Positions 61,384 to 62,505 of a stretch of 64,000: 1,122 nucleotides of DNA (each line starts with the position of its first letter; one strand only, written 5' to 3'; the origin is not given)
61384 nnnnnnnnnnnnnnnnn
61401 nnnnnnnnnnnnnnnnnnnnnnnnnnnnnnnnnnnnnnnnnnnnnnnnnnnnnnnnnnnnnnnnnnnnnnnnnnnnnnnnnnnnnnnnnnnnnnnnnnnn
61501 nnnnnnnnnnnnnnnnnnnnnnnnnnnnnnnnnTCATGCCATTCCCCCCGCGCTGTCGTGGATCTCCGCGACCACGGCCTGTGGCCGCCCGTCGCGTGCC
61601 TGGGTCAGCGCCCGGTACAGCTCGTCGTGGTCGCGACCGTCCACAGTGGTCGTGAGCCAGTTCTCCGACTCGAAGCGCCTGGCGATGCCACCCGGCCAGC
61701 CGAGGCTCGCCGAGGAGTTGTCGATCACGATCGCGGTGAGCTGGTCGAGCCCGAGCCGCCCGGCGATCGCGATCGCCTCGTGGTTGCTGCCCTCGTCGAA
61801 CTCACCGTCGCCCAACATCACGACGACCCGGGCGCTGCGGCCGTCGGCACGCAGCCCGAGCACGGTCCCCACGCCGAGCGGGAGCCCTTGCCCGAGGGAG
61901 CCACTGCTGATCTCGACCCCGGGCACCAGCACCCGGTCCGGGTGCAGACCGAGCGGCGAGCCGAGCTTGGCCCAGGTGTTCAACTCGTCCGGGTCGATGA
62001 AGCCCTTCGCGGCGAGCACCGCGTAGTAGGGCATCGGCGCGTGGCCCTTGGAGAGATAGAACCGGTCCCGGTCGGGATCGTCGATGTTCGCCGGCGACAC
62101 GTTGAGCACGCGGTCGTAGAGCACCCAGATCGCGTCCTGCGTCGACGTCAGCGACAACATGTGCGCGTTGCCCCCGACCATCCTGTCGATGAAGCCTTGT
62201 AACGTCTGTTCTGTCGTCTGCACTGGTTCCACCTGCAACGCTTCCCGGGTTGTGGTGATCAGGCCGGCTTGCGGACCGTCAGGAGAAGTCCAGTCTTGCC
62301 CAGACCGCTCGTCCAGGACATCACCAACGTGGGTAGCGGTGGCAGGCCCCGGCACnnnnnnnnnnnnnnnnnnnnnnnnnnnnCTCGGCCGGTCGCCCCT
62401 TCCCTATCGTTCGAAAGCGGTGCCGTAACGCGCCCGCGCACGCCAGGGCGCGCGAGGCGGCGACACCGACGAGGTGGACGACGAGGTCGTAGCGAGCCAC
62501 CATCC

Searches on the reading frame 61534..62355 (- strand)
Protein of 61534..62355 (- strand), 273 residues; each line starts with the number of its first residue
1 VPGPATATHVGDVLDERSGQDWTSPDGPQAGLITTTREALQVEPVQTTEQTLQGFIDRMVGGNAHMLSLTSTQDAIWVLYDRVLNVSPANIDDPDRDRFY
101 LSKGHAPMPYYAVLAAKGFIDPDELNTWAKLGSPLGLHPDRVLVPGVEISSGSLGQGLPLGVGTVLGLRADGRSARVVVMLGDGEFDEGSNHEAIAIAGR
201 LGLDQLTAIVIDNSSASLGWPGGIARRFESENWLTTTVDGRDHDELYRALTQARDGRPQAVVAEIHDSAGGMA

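Call 3: search_protein_families(library=pfam, proteins=[window:61534-62355:-])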
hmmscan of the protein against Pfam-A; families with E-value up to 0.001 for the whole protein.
window:61534-62355:- (273 aa): 2 families
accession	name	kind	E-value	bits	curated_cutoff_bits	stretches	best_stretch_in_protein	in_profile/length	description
PF00456.26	Transketolase_N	-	2.1e-26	93.1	22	1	73-258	32-234/334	Transketolase, thiamine diphosphate binding domain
PF02775.26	TPP_enzyme_C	-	8.2e-05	22.9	21.9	1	150-215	26-84/151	Thiamine pyrophosphate enzyme, C-terminal TPP binding domain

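Call 68: search_protein_families(library=ncbifam, proteins=[window:61534-62355:-], max_evalue=0.00001)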
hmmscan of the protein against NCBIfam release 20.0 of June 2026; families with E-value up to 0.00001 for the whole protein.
window:61534-62355:- (273 aa): 4 families
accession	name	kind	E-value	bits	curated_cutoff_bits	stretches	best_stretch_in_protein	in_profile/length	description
NF004559.0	PRK05899.2-5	equivalog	7.7e-43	146.6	488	1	36-266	9-248/627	transketolase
NF004556.0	PRK05899.2-2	equivalog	4.1e-32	111.2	575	1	72-264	46-243/639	transketolase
TIGR00232.1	tktlase_bact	equivalog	2e-27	95.8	682.25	1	73-257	30-231/654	transketolase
NF004558.0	PRK05899.2-4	equivalog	5.3e-21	74.7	788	1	71-254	31-227/651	transketolase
